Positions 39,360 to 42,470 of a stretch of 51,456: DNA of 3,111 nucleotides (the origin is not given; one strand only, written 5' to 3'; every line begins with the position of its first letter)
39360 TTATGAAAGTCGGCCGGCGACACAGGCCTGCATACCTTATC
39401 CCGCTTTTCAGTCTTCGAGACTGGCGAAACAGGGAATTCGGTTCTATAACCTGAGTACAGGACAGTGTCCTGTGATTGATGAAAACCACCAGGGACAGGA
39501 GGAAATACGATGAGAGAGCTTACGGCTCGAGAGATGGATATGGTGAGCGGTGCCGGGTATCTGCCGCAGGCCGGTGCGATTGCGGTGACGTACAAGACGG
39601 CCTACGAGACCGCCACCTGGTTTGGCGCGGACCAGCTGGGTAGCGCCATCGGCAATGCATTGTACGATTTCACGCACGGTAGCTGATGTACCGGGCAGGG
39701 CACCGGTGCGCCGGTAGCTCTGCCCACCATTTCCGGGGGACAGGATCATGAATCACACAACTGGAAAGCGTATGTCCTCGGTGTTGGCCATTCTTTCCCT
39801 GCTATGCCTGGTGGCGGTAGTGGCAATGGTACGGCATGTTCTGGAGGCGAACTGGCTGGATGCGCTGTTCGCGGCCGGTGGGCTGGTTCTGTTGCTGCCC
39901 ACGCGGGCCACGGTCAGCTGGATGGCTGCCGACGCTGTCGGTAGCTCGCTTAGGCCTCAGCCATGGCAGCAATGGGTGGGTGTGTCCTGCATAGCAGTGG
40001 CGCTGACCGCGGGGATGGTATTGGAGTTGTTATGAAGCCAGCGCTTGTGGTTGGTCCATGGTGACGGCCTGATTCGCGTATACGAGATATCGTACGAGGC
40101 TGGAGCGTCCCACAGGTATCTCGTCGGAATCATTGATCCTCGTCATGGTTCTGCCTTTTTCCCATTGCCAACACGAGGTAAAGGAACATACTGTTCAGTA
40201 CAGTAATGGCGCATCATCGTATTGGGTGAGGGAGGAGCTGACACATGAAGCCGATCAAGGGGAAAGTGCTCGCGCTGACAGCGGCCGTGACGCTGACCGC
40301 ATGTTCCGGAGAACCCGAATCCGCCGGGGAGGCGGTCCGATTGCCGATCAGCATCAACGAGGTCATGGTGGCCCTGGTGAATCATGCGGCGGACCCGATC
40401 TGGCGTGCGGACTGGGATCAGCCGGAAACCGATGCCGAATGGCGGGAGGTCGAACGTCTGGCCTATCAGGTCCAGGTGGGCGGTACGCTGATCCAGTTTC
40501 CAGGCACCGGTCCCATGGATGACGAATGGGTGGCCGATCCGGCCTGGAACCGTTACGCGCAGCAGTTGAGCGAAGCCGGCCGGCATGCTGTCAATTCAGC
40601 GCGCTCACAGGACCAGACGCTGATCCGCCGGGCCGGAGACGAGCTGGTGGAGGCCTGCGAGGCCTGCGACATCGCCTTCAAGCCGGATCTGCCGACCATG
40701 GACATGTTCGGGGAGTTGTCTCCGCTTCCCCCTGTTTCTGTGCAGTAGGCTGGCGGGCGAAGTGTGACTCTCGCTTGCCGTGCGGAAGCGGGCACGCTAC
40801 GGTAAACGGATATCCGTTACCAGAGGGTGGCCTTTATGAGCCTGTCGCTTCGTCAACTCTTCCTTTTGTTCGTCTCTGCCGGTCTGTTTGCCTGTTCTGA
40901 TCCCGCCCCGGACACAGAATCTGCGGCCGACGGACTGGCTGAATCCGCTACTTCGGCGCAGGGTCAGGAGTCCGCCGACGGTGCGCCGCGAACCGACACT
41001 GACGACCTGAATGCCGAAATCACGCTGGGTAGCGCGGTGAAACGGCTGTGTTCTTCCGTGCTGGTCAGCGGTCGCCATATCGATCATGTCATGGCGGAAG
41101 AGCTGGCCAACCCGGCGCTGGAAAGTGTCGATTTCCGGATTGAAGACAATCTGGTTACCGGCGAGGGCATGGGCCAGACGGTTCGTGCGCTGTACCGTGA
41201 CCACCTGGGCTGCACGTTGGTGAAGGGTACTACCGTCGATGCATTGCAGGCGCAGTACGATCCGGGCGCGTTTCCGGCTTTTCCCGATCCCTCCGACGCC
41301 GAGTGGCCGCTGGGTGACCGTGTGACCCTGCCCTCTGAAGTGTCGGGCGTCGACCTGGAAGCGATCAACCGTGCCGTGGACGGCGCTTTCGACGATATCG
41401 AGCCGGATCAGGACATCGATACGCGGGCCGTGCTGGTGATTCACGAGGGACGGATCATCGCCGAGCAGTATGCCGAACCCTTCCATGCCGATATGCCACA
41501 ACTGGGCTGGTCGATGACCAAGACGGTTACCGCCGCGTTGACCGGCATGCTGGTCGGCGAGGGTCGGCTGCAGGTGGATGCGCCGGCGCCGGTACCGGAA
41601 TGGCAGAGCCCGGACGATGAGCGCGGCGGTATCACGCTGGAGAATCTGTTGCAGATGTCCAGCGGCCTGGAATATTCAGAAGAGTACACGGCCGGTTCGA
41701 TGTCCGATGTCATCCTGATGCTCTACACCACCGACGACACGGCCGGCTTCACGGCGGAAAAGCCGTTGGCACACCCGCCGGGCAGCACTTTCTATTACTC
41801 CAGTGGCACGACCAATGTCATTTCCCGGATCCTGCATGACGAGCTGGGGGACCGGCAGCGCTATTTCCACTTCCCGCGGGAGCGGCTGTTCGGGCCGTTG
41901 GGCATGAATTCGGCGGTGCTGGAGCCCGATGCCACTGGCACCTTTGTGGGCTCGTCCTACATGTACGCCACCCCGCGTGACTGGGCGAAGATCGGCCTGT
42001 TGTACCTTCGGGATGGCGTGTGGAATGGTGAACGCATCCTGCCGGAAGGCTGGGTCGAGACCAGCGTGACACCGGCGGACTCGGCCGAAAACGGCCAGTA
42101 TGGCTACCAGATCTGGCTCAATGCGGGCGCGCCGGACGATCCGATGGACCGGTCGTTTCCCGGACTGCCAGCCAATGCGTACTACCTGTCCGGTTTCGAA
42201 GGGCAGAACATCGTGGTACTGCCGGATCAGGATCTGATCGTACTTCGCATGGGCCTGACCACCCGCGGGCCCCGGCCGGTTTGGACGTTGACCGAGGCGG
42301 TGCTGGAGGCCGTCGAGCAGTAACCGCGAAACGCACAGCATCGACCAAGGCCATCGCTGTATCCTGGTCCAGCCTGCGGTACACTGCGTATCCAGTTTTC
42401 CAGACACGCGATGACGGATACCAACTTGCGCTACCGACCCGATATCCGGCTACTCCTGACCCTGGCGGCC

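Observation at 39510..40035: Untracked 58-aa double-glycine-leader peptide (class II microcin/bacteriocin-like) with a downstream 3-TM immunity-like gene and no exporter nearby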

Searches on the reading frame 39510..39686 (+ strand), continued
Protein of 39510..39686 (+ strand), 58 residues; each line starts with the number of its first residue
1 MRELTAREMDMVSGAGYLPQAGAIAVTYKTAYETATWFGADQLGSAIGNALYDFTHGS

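Call 45: find_encoding_contigs(protein=window:39510-39686:+, flank=10000, max_places=4)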
Protein window:39510-39686:+ (58 aa): no gene with exactly this product is on record in the collection.

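Call 48: search_dna_similar(query=window:39510-39683:+, collection=plasmids, mode=protein, max_evalue=0.01)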
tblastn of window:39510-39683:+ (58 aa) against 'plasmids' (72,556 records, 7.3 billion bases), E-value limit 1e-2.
No match.

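Call 49: search_dna_similar(query=window:39510-39683:+, collection=phages, mode=protein, max_evalue=0.01)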
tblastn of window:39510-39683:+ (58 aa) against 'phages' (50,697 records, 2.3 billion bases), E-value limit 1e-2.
No match.

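Call 63: find_encoding_contigs(protein=P0023, flank=10000, max_places=2)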
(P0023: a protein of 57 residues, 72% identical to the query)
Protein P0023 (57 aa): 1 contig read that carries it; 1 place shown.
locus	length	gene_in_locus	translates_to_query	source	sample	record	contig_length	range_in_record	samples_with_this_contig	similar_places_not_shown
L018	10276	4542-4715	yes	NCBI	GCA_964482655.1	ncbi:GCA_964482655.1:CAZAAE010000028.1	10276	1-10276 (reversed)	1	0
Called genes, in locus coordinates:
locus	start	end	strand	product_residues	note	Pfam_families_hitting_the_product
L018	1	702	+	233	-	?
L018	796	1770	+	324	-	PF18845:baeRF_family3, PF18848:baeRF_family6, PF18849:baeRF_family7, PF18851:baeRF_family8, PF18855:baeRF_family11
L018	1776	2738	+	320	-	PF13188:PAS_8 (faint), PF08448:PAS_4 (weak), PF12860:PAS_7 (weak), PF00990:GGDEF, PF17853:GGDEF_2 (weak)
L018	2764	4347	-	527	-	PF07719:TPR_2 (faint), PF13181:TPR_8 (faint)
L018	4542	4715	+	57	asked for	-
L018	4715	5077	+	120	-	-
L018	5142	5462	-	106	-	-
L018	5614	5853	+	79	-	-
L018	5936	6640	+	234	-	PF00702:Hydrolase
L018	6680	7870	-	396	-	PF00202:Aminotran_3, PF00155:Aminotran_1_2 (faint)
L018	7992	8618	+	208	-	PF01625:PMSR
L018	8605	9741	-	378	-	PF01734:Patatin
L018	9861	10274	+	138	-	?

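Call 64: find_encoding_contigs(protein=P0015, flank=10000, max_places=2)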
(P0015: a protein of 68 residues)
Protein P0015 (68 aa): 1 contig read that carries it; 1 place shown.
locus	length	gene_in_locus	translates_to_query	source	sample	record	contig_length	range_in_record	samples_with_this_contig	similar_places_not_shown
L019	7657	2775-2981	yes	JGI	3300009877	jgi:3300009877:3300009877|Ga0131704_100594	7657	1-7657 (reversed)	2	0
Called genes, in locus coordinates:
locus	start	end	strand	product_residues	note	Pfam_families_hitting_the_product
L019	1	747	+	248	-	?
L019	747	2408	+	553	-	PF02518:HATPase_c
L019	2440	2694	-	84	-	-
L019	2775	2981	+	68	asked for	-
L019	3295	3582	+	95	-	-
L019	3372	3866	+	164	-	-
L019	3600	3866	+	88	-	-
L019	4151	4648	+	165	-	-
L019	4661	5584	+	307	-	-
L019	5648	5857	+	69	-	-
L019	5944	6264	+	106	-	-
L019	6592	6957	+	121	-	PF13384:HTH_23, PF13518:HTH_28 (weak), PF13551:HTH_29, PF09339:HTH_IclR (faint), PF13565:HTH_32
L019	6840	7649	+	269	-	PF13358:DDE_3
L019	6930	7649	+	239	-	PF13358:DDE_3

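Call 67: search_solved_structures(query=A2, max_evalue=10, show_alignments=3)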
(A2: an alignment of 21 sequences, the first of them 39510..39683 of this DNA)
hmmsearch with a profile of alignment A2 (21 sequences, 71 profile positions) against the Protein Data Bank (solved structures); distinct sequences matched with E-value up to 10: 0.

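Call 70: predict_structure(alignment_id=A2)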
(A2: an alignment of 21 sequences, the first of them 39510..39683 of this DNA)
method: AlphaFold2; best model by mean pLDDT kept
length: 58 residues; sequences in the alignment: 21
mean_pLDDT: 60.5   pTM: 0.30
mean pLDDT of the five models: 60.5, 55.2, 55.1, 53.2, 50.8
residues with pLDDT >= 90: 0; 70-90: 5; 50-70: 48; < 50: 5
segments of 3 or more residues with pLDDT < 50: none
pLDDT, mean of each block of 10 residues (from residue 1): 54 51 62 66 66 65
secondary structure, 60 per line:
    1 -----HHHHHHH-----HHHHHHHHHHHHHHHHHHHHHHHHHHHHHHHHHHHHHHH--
elements in order: H6-12 H18-56

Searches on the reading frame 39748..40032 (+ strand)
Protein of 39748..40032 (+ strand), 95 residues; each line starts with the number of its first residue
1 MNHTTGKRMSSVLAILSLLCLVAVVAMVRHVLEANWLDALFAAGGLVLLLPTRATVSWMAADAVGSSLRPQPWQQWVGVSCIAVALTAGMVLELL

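Call 3: search_protein_families(library=ncbifam, proteins=[window:39748-40032:+], max_evalue=10)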
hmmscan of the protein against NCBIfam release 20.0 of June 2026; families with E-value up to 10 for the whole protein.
window:39748-40032:+ (95 aa): 1 family
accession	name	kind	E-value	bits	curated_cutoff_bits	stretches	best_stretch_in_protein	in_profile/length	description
NF009986.0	PRK13452.1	equivalog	0.19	11.8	207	1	22-56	45-79/145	F0F1 ATP synthase subunit epsilon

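Call 4: search_protein_families(library=pfam, proteins=[window:39748-40032:+], max_evalue=10)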
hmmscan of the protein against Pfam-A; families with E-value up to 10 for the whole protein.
window:39748-40032:+ (95 aa): 2 families
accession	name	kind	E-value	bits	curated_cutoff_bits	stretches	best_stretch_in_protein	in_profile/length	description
PF20134.4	DUF6524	-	0.0056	16.9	27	1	11-91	38-112/131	Family of unknown function (DUF6524)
PF19588.4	SxtJ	-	0.1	13.8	24.4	1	45-92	7-52/99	Saxitoxin biosynthesis operon protein SxtJ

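Call 50: find_homologous_proteins(query=A4, max_evalue=0.001)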
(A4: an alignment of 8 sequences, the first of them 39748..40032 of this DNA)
Query A4 (8 sequences) (95 aa, profile of the alignment): 9 proteins with E <= 0.001 among 8000 candidates.
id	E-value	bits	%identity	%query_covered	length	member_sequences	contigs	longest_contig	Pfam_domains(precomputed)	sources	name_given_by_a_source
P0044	1.7e-37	145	71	100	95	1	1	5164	-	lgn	-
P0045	8.8e-37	142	67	100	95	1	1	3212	-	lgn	-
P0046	4.3e-34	134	55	100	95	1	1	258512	-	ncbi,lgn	ncbi:MAG: hypothetical protein WEB57_13745 [Pseudohongiellaceae bacterium]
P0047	3.8e-31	124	100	92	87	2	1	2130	-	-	-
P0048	5.3e-30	121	38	89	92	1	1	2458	-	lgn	-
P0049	4.1e-28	115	-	-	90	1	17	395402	-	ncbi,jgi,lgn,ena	jgi:hypothetical protein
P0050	2.4e-27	112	-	-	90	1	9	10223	-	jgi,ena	-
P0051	2.4e-27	112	28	58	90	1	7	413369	-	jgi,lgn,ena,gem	-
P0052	3.1e-21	93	-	-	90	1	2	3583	-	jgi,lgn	jgi:hypothetical protein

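Call 83: predict_structure(alignment_id=A4)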
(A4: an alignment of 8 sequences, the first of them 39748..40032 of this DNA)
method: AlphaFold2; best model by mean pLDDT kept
length: 95 residues; sequences in the alignment: 8
mean_pLDDT: 70.8   pTM: 0.52
mean pLDDT of the five models: 70.8, 66.5, 63.4, 61.4, 60.5
residues with pLDDT >= 90: 0; 70-90: 56; 50-70: 36; < 50: 3
segments of 3 or more residues with pLDDT < 50: 65-67
pLDDT, mean of each block of 10 residues (from residue 1): 66 81 80 80 77 69 53 66 69 62
secondary structure, 60 per line:
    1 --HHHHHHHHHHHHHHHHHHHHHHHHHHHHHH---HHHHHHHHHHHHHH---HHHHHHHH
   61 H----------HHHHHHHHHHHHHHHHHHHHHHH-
elements in order: H3-32 H36-49 H53-61 H72-94

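Call 86: fold_search(model_id=the predicted structure, library=pdb)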
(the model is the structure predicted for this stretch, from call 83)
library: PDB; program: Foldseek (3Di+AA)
matches with E <= 10: 22; with E <= 0.001: 0
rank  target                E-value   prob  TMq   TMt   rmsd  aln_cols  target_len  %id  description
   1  8i6v_B                2.5e+00  0.16  0.41  0.40   6.3        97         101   18  Cryo-EM structure of the polyphosphate polymerase VTC complex(Vtc4/Vtc3/Vtc1) (released 2023-03-01)
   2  9ge3_R                3.0e+00  0.10  0.34  0.16   6.7        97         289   18  Structure of GPR55 in complex with G13 and endogenous lipid agonist lysophosphatidylinositol (released 2025-03-05)
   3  8yq6_A                3.4e+00  0.18  0.44  0.23  10.9        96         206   14  Cryo-EM structure of a de novo designed voltage-gated anion channel (dVGAC) (released 2025-09-24)
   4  7ytj_A                4.8e+00  0.12  0.43  0.38   6.0        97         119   18  Cryo-EM structure of VTC complex (released 2023-02-22)
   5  6khi_E                5.4e+00  0.11  0.37  0.36   6.1        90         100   16  Supercomplex for cylic electron transport in cyanobacteria (released 2020-02-12)
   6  8i6v_C                5.4e+00  0.10  0.43  0.41   5.8       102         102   17  Cryo-EM structure of the polyphosphate polymerase VTC complex(Vtc4/Vtc3/Vtc1) (released 2023-03-01)
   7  7udj_H                5.8e+00  0.09  0.30  0.17   6.8        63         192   19  Crystal structure of designed helical repeat protein RPB_PEW3_R4 bound to PAWx4 peptide (released 2023-03-22)
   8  3nym_B                6.5e+00  0.06  0.27  0.21   9.7        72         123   18  The crystal structure of functionally unknown protein from Neisseria meningitidis MC58 (released 2010-09-22)
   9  8yq6_E                7.3e+00  0.10  0.42  0.21  12.1        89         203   16  Cryo-EM structure of a de novo designed voltage-gated anion channel (dVGAC) (released 2025-09-24)
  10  6nbq_E                8.3e+00  0.08  0.38  0.36   6.0        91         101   16  T.elongatus NDH (data-set 1) (released 2019-02-27)
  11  6tz5_AA               8.3e+00  0.05  0.31  0.18  17.7        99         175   12  CryoEM reconstruction of membrane-bound ESCRT-III filament composed of CHMP1B+IST1 (left-handed) (released 2020-04-08)
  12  3nym_A                8.3e+00  0.03  0.24  0.19  11.2        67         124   18  The crystal structure of functionally unknown protein from Neisseria meningitidis MC58 (released 2010-09-22)
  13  5d6s_C                8.3e+00  0.03  0.23  0.08  12.8        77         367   17  Structure of epoxyqueuosine reductase from Streptococcus thermophilus. (released 2015-09-23)
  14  6e8g_AA               8.8e+00  0.13  0.50  0.29  20.5        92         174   14  CryoEM reconstruction of IST1-CHMP1B copolymer filament bound to ssDNA at 2.9 Angstrom resolution (released 2018-08-15)
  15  9jj3_A                8.8e+00  0.12  0.44  0.16   5.2        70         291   18  Cryo-EM structure of human ZnT4 D150N/D281N (released 2025-06-04)
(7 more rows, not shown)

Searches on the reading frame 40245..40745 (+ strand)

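Call 3: search_protein_families(library=ncbifam, proteins=[window:40245-40745:+], max_evalue=10)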
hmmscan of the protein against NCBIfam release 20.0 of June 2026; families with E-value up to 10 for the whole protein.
window:40245-40745:+ (167 aa): 0 families

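Call 4: search_protein_families(library=pfam, proteins=[window:40245-40745:+], max_evalue=10)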
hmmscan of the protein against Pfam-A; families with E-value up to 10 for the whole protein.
window:40245-40745:+ (167 aa): 3 families
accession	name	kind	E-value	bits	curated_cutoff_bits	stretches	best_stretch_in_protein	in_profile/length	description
PF19996.4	ivWA-helical_N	-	0.1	12.4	27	1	42-71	175-205/270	N-terminal helical region fused to the FtsH ternary system vWA domain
PF01322.25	Cytochrom_C_2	-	0.12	13.7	26.5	1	93-146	68-121/121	Cytochrome C'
PF08139.17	LPAM_1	-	2.5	9.2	20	1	9-21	6-18/18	Prokaryotic membrane lipoprotein lipid attachment site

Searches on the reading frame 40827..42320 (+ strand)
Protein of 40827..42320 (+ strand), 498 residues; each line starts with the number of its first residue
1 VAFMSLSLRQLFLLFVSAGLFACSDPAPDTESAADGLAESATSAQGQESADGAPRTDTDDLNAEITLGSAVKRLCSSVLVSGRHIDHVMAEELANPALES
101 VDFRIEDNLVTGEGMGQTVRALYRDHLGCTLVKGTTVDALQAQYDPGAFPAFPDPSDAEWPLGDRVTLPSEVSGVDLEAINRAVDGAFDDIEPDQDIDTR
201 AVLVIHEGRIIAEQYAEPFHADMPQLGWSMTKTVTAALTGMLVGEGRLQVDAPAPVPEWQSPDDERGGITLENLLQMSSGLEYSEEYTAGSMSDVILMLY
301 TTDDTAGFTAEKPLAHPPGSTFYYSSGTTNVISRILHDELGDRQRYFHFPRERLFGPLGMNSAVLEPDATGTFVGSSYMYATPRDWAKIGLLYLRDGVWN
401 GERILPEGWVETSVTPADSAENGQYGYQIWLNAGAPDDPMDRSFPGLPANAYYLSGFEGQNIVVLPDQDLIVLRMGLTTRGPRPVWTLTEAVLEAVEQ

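Call 18: search_protein_families(library=pfam, proteins=[window:40827-42320:+], max_evalue=0.00001)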
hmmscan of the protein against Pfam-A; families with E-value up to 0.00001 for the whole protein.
window:40827-42320:+ (498 aa): 1 family
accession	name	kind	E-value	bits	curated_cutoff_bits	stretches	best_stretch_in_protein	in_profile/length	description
PF00144.29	Beta-lactamase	-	8.2e-33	114.4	27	1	194-475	11-307/329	Beta-lactamase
